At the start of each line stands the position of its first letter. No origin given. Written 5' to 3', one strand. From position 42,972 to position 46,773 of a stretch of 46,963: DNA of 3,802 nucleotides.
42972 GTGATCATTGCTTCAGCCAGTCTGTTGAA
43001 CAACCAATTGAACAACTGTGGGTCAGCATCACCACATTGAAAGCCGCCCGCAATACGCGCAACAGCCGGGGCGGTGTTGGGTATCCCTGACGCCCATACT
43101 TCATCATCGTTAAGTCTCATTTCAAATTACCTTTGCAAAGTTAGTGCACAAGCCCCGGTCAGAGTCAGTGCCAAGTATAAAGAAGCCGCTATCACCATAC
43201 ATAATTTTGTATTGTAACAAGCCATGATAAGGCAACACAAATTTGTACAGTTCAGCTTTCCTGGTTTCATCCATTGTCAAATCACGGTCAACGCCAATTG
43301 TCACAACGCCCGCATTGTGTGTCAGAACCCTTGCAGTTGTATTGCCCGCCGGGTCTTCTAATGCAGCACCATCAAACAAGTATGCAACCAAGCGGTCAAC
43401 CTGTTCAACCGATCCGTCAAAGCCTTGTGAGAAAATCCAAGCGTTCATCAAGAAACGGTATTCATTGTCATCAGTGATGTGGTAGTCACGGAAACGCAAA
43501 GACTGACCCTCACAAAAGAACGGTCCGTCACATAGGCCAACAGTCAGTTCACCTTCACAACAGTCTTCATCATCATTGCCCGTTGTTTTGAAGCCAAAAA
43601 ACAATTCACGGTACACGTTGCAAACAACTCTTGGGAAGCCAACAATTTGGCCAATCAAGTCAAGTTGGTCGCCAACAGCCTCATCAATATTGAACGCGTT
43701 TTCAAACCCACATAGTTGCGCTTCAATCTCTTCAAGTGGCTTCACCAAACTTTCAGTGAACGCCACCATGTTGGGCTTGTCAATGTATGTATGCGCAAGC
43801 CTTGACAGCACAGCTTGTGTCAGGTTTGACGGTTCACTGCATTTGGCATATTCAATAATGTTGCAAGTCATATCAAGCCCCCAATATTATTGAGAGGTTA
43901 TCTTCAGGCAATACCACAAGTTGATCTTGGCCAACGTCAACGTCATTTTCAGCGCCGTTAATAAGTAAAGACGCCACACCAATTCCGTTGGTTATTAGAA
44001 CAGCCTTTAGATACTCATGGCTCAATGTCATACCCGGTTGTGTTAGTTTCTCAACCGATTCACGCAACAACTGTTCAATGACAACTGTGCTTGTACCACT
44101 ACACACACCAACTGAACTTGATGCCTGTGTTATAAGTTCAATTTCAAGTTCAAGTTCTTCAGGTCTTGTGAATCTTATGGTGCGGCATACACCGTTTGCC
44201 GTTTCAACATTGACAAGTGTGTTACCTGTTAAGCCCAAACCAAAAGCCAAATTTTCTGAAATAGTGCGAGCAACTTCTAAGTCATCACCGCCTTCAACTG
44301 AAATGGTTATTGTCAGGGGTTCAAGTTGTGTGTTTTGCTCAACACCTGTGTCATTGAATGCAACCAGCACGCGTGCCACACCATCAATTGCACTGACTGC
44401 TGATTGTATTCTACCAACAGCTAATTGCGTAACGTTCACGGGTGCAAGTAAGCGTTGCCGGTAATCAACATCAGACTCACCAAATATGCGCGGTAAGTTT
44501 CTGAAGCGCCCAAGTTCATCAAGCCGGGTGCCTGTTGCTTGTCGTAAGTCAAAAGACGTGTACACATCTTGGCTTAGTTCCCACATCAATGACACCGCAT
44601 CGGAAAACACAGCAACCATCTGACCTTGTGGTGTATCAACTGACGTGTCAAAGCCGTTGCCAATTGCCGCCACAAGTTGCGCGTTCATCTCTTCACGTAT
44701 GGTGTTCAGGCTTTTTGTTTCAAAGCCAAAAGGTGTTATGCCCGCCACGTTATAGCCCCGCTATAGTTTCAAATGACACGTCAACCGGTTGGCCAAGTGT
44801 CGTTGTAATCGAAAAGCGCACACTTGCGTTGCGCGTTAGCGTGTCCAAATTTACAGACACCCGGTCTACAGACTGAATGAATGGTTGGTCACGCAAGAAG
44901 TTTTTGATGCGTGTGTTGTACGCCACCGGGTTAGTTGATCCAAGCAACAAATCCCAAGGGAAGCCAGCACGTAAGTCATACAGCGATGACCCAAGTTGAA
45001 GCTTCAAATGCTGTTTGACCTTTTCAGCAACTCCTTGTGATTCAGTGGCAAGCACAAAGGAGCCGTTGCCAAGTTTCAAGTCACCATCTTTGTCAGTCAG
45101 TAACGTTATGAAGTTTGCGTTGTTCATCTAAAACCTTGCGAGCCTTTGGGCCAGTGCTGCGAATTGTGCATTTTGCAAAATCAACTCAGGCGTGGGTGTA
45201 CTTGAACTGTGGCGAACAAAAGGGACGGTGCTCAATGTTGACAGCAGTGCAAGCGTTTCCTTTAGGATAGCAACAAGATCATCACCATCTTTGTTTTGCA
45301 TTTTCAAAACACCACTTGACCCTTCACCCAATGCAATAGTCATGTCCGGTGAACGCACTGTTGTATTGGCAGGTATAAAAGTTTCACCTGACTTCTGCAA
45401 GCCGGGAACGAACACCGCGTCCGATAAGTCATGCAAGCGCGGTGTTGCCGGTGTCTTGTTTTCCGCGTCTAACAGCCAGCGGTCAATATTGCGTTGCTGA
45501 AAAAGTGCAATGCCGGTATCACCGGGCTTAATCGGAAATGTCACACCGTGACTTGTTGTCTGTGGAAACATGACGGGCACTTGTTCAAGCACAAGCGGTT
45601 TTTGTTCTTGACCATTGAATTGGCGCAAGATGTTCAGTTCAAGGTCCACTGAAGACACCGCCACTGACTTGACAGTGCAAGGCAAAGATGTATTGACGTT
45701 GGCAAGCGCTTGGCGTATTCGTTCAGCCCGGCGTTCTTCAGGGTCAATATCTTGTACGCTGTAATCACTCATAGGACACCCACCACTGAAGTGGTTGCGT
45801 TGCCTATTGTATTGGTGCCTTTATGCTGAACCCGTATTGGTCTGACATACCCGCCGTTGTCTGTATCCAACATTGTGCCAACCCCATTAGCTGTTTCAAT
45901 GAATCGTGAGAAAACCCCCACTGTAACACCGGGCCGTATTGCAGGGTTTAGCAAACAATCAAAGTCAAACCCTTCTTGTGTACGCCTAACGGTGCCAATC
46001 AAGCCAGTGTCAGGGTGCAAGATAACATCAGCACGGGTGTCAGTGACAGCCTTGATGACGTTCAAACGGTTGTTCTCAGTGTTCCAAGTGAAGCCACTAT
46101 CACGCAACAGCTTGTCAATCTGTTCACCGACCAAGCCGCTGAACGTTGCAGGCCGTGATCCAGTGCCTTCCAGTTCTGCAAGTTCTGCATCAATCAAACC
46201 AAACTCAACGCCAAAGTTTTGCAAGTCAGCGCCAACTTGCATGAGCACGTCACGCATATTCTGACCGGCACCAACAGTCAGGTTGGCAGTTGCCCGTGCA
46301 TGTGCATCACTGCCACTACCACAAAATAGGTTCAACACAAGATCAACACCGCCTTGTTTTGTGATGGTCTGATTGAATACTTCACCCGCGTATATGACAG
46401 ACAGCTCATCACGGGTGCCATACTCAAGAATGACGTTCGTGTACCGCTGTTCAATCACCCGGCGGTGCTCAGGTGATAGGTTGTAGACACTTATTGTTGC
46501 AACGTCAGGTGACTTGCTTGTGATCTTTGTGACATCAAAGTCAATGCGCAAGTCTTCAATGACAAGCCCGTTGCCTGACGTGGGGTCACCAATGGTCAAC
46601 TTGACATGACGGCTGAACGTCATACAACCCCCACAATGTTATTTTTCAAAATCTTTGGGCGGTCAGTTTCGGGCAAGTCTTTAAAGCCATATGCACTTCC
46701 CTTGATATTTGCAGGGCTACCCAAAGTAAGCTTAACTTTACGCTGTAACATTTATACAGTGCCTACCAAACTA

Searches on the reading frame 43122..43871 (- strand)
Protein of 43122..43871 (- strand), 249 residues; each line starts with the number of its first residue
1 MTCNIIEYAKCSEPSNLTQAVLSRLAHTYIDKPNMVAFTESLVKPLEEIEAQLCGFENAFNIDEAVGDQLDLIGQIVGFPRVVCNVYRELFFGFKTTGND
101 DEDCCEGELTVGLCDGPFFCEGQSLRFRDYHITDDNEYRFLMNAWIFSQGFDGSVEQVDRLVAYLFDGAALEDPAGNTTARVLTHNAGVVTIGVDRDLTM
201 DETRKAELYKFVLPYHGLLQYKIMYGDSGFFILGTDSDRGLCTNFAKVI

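Call 50: search_protein_families(library=phrogs, proteins=[window:43122-43871:-], max_evalue=0.01)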
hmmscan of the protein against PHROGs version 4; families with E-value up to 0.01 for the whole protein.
window:43122-43871:- (249 aa): 5 families
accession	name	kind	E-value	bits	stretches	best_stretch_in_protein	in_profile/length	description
phrog_587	-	head and packaging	8.6e-30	105.2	1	8-205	12-187/392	structural protein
phrog_6277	-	unknown function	9.1e-06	26.2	1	18-81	9-72/280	-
phrog_1160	-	tail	0.00096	19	1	15-81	14-83/528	baseplate protein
phrog_4017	-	tail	0.0073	16.8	0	36-84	28-76/285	baseplate protein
phrog_4056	-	tail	0.0085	16.6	0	16-81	16-82/219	baseplate protein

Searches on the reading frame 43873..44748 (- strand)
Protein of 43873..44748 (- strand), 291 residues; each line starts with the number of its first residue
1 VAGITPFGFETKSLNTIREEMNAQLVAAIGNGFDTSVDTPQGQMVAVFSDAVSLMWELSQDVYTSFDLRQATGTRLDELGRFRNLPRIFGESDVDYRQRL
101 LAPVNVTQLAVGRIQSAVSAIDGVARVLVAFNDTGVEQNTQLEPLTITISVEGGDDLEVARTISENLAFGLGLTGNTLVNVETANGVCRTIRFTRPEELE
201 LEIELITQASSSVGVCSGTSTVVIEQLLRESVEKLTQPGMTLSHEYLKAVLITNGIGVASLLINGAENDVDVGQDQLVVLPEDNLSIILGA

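Call 50: search_protein_families(library=phrogs, proteins=[window:43873-44748:-], max_evalue=0.01)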
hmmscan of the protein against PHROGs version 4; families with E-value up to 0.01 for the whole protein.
window:43873-44748:- (291 aa): 6 families
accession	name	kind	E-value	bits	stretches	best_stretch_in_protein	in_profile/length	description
phrog_6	-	tail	4.9e-26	92.5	2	1-87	59-145/548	baseplate wedge subunit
phrog_4017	-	tail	6.8e-05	23.4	1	47-104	33-90/285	baseplate protein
phrog_1160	-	tail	0.00014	21.7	1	42-122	37-120/528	baseplate protein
phrog_6277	-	unknown function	0.0018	18.7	1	43-105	28-89/280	-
phrog_34452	-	unknown function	0.0038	17.9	1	1-78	1-78/175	-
phrog_23130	-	tail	0.0098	16.5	0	65-114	43-92/362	tail protein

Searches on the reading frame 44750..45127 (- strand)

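Call 50: search_protein_families(library=phrogs, proteins=[window:44750-45127:-], max_evalue=0.01)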
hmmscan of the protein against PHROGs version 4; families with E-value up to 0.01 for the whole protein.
window:44750-45127:- (125 aa): 2 families
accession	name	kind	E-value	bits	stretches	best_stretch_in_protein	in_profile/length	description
phrog_120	-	tail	2.2e-17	64.8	1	7-117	57-173/303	baseplate wedge subunit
phrog_4233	-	unknown function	0.0003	21.2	1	8-119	8-123/204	-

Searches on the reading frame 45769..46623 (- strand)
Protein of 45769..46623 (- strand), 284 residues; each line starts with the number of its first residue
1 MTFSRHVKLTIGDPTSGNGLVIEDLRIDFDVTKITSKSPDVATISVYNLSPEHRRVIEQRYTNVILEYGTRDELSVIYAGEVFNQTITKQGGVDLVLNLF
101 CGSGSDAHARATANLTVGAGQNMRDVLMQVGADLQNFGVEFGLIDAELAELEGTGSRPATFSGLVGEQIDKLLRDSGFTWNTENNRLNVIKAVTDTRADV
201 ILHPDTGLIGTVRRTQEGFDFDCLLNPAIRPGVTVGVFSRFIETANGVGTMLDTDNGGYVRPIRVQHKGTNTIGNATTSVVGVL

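Call 50: search_protein_families(library=phrogs, proteins=[window:45769-46623:-], max_evalue=0.01)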
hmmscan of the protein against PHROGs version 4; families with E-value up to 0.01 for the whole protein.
window:45769-46623:- (284 aa): 4 families
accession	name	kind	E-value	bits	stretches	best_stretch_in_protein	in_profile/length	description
phrog_196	-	tail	2.9e-53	182.2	1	2-281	84-356/536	baseplate hub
phrog_20677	-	unknown function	5.9e-15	55.6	1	2-230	161-387/631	-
phrog_23564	-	unknown function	3.5e-10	41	1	160-239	11-91/155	-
phrog_38154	-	unknown function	5.2e-09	36.9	1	3-101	5-104/159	-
